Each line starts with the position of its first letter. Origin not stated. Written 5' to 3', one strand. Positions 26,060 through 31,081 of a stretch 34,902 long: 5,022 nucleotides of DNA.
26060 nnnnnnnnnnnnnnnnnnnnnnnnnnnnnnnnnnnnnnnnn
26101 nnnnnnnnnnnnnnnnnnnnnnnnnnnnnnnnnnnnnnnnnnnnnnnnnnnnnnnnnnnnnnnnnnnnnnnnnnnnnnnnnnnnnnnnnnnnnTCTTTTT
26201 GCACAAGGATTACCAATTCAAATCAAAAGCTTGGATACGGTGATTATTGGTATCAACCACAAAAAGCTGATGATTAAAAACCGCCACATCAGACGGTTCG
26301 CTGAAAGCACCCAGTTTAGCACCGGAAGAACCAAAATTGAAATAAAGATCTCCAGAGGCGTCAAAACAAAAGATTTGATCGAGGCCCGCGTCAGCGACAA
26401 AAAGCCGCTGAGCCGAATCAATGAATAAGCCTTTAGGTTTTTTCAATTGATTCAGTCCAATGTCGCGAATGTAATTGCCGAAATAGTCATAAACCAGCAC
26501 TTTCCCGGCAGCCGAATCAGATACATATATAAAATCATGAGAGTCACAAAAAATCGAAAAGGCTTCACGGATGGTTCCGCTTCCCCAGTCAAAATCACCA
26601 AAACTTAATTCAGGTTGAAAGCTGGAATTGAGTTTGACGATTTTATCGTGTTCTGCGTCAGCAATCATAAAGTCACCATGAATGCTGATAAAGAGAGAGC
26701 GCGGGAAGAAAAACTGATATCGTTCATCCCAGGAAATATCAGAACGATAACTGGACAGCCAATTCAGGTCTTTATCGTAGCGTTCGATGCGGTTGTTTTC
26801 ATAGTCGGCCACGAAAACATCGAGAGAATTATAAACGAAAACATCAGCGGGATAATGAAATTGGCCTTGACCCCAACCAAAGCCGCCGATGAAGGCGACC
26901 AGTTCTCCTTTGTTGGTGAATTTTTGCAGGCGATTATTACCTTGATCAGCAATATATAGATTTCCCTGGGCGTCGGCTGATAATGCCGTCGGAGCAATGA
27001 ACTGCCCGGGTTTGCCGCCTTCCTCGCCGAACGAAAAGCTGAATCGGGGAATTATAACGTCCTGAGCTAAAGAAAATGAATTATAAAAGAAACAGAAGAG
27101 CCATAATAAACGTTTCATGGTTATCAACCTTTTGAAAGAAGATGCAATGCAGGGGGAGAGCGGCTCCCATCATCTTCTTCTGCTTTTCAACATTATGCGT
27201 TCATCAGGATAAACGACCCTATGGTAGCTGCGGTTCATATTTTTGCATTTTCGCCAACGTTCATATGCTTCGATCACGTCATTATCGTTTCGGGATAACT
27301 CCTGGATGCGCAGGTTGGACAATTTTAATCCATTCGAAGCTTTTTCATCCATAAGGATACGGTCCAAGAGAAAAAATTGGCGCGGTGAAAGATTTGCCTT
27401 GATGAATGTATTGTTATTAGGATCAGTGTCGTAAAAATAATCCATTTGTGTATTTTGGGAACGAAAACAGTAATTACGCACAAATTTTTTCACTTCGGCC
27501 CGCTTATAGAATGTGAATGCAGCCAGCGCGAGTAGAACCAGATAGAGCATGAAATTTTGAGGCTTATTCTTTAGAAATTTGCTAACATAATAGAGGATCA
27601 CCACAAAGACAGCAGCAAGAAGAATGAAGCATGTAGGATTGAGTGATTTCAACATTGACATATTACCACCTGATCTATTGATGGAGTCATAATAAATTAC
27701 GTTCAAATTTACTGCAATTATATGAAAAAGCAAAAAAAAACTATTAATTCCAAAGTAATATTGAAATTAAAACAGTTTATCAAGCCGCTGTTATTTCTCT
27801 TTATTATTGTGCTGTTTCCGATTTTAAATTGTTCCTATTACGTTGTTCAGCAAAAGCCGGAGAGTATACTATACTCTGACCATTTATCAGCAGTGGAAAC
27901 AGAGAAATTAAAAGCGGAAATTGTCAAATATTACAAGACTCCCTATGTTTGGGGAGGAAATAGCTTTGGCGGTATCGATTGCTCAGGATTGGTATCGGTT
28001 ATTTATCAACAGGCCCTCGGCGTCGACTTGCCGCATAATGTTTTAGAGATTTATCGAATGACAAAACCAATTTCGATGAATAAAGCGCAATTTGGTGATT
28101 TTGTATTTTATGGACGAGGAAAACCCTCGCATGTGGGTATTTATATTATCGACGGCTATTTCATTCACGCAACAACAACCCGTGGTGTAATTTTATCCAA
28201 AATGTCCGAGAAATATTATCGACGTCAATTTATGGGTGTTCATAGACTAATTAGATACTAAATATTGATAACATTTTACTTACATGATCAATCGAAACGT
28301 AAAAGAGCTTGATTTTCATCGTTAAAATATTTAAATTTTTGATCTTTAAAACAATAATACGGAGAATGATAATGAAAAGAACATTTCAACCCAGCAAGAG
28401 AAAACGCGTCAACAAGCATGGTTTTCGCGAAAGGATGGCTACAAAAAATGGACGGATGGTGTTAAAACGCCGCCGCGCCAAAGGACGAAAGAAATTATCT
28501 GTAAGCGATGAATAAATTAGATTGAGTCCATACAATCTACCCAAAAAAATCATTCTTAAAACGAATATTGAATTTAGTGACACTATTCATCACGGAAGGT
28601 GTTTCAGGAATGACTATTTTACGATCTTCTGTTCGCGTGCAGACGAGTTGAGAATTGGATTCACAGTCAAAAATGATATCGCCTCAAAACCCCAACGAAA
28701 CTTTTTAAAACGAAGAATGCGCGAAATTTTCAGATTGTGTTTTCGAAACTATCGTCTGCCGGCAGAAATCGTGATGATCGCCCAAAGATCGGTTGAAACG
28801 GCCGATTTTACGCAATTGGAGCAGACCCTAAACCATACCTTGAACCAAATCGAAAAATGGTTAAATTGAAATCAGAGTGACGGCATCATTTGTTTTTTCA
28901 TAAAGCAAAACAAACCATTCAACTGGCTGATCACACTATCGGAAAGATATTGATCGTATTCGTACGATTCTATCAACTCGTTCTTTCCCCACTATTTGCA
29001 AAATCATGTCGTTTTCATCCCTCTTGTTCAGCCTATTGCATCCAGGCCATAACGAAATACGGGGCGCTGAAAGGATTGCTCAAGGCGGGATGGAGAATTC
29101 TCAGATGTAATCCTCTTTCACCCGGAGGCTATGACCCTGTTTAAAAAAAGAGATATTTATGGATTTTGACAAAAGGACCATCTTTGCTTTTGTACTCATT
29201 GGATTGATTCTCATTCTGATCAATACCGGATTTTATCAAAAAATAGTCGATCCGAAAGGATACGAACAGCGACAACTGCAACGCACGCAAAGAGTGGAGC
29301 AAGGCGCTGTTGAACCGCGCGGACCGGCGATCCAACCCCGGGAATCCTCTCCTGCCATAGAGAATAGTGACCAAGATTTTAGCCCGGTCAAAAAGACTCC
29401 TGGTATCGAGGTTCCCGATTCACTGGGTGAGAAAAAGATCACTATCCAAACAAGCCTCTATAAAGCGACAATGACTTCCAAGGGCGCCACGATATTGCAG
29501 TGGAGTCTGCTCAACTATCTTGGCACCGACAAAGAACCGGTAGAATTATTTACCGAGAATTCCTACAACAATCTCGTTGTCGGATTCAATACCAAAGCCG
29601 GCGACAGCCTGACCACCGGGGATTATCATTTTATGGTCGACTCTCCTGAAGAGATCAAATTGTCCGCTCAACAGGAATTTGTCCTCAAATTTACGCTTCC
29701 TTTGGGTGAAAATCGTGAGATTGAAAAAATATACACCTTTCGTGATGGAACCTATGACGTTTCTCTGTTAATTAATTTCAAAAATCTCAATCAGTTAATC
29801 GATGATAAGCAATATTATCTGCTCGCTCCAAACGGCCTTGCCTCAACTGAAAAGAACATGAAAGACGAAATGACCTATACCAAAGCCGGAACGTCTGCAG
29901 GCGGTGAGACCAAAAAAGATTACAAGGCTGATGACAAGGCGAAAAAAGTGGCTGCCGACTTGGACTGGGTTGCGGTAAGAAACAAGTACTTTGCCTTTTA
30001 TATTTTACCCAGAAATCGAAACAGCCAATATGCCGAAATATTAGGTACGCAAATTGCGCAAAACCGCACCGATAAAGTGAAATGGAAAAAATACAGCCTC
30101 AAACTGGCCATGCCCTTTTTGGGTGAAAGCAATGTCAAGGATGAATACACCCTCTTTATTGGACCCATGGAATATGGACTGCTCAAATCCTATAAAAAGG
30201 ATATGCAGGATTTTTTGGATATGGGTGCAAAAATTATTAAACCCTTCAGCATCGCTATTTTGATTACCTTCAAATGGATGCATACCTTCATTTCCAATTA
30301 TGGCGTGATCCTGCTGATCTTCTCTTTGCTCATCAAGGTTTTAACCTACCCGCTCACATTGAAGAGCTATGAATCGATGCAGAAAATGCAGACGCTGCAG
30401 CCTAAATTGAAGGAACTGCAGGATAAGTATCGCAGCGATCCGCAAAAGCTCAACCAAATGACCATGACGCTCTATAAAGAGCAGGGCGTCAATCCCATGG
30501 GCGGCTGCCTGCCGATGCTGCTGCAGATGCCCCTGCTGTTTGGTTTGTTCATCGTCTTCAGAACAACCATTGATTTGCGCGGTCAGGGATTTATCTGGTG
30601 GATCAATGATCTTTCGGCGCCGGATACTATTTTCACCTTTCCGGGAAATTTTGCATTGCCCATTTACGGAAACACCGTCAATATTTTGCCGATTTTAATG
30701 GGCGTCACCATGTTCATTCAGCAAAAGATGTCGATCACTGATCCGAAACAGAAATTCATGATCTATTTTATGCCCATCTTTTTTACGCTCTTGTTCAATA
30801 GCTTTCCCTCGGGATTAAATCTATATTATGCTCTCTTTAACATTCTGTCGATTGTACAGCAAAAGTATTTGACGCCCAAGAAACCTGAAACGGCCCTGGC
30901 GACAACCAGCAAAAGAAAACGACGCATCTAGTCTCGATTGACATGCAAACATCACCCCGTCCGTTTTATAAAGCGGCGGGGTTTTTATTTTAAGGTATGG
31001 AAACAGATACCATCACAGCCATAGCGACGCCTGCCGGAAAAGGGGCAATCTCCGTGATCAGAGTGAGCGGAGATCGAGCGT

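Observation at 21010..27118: Candidate novel outer-membrane module: secreted NHL propeller, 1139-aa domain-less beta-barrel protein and short Omp85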

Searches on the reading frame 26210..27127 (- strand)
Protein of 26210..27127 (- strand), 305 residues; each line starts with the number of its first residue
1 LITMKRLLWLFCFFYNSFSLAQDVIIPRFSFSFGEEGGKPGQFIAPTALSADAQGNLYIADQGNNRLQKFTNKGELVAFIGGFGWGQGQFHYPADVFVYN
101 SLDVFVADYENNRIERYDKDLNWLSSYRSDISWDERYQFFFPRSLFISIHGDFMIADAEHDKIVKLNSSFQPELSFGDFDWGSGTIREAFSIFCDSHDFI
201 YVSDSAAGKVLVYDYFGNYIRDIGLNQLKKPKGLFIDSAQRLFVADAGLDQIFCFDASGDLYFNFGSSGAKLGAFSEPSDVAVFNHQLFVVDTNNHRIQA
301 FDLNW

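Call 5: search_protein_families(library=pfam, proteins=[window:26210-27127:-], max_evalue=0.01)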
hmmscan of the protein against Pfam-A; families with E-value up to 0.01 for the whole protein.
window:26210-27127:- (305 aa): 4 families
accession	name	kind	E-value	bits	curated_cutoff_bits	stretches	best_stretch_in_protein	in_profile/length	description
PF01436.27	NHL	-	7.8e-22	76.6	20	3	275-301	1-28/28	NHL repeat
PF17170.10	DUF5128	-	6.6e-10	39.1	22.9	1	54-132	53-133/321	6-bladed beta-propeller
PF08450.18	SGL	-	4.1e-06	27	26.3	0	197-261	145-216/246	SMP-30/Gluconolactonase/LRE-like region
PF25021.1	TEN_NHL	-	0.00063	19.3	27.1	0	42-69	328-355/357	Teneurin NHL domain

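Call 6: search_protein_families(library=ncbifam, proteins=[window:26210-27127:-], max_evalue=0.01)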
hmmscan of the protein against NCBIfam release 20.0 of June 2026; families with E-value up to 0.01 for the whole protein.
window:26210-27127:- (305 aa): 3 families
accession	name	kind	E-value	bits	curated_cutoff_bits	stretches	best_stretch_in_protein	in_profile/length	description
NF035926.1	scyF_NHL_VPEP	equivalog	1.7e-38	132.8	350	3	32-128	187-284/376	scytonemin biosynthesis PEP-CTERM protein ScyF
NF033206.1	ScyE_fam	subfamily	7.4e-05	22.4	80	0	226-269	5-45/333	ScyD/ScyE family protein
NF047780.1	LIC12708_fam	subfamily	0.00033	19.6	150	0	190-292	60-137/391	LIC_12708 family protein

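Call 86: search_solved_structures(query=window:26210-27118:-, max_evalue=0.01)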
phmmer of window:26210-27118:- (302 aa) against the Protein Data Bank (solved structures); distinct sequences matched with E-value up to 0.01: 52.
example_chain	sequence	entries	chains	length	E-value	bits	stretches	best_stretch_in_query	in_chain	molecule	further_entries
6d69_A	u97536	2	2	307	3.1e-36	128.6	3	25-118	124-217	NHL Repeat Region of D. melanogaster Thin | Thin, isoform D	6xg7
7qrx_A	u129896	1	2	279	1.1e-35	126.9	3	26-163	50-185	E3 ubiquitin-protein ligase TRIM71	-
9jur_A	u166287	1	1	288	1.3e-35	126.6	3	26-163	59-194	E3 ubiquitin-protein ligase TRIM71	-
8j72_A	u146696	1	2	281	6.3e-35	124.4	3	26-164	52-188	E3 ubiquitin-protein ligase TRIM71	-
6fpt_A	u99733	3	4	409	1.9e-31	113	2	26-163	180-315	E3 ubiquitin-protein ligase TRIM71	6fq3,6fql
7qrw_A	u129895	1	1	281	2e-28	103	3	25-106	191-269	Isoform 4 of Tripartite motif-containing protein 3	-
7qrv_A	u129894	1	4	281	8.4e-27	97.7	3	27-117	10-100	Tripartite motif-containing protein 2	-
7b96_A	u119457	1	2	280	9e-27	97.6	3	28-116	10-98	Isoform 2 of Tripartite motif-containing protein 2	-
7b2r_A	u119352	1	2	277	9.5e-27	97.5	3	27-117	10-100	Tripartite motif-containing protein 2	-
4zlr_A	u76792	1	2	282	1.4e-20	77.3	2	189-265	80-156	Brain tumor protein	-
5ex7_A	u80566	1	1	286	1.5e-20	77.2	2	28-105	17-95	Brain tumor protein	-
1q7f_A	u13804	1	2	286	1.5e-20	77.1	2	190-298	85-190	brain tumor CG10719-PA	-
3wwa_A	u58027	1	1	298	1.9e-18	70.2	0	42-68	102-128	Pizza7H protein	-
6qsd_A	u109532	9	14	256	2.3e-17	66.7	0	42-111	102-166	Pizza6S | Pizza6-S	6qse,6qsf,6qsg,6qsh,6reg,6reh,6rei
6f0t_A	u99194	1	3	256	2.5e-17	66.6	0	42-111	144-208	Pizza6-SFW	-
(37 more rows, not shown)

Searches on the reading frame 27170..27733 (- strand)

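Call 5: search_protein_families(library=pfam, proteins=[window:27170-27733:-], max_evalue=0.01)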
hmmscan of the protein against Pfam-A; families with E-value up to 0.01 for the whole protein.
window:27170-27733:- (187 aa): 2 families
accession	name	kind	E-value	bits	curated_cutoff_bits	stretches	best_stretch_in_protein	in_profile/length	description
PF04258.18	Peptidase_A22B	-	0.0014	18.7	23.3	1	25-101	6-79/286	Signal peptide peptidase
PF12666.12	PrgI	-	0.0048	17.8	27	1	35-87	24-77/91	PrgI family protein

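Call 6: search_protein_families(library=ncbifam, proteins=[window:27170-27733:-], max_evalue=0.01)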
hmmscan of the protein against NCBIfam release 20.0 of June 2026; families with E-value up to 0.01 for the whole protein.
window:27170-27733:- (187 aa): 0 families

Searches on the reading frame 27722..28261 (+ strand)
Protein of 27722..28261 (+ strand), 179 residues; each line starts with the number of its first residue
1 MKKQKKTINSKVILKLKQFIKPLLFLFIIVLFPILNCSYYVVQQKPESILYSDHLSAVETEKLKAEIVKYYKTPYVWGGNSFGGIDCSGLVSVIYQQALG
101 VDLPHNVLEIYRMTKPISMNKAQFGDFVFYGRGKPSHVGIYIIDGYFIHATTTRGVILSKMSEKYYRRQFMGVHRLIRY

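Call 8: search_protein_families(library=pfam, proteins=[window:27722-28261:+], max_evalue=0.001)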
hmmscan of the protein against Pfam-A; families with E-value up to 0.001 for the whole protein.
window:27722-28261:+ (179 aa): 1 family
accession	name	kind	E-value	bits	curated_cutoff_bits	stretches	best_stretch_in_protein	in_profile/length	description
PF00877.26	NLPC_P60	-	6.3e-27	94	23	1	73-175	2-105/105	NlpC/P60 family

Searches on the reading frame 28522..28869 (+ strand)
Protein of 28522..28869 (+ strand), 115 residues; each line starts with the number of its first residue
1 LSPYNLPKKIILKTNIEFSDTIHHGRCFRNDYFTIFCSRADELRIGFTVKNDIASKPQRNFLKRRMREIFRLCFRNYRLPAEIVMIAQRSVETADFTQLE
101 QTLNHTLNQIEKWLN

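Call 8: search_protein_families(library=pfam, proteins=[window:28522-28869:+], max_evalue=0.001)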
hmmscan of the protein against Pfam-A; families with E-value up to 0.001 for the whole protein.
window:28522-28869:+ (115 aa): 1 family
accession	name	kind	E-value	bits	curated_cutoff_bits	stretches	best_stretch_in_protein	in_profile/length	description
PF00825.24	Ribonuclease_P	-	7.3e-20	71.5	22.3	1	6-110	1-108/109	Ribonuclease P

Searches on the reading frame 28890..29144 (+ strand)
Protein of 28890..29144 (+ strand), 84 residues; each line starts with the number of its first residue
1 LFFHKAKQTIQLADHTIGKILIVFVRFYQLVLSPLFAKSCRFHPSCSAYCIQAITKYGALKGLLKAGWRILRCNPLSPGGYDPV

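Call 8: search_protein_families(library=pfam, proteins=[window:28890-29144:+], max_evalue=0.001)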
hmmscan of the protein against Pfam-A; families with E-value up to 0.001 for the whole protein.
window:28890-29144:+ (84 aa): 1 family
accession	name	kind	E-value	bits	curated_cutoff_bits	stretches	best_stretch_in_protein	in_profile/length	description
PF01809.23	YidD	-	4.9e-30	103.6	27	1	19-84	2-67/67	Putative membrane protein insertion efficiency factor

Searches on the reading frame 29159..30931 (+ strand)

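Call 8: search_protein_families(library=pfam, proteins=[window:29159-30931:+], max_evalue=0.001)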
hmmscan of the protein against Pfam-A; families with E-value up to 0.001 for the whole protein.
window:29159-30931:+ (590 aa): 2 families
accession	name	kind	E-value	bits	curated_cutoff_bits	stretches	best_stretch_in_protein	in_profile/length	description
PF02096.25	60KD_IMP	-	6e-60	202.3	35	1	381-571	1-161/163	60Kd inner membrane protein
PF14849.12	YidC_periplas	-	3e-25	90.2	24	1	94-356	2-271/283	YidC periplasmic domain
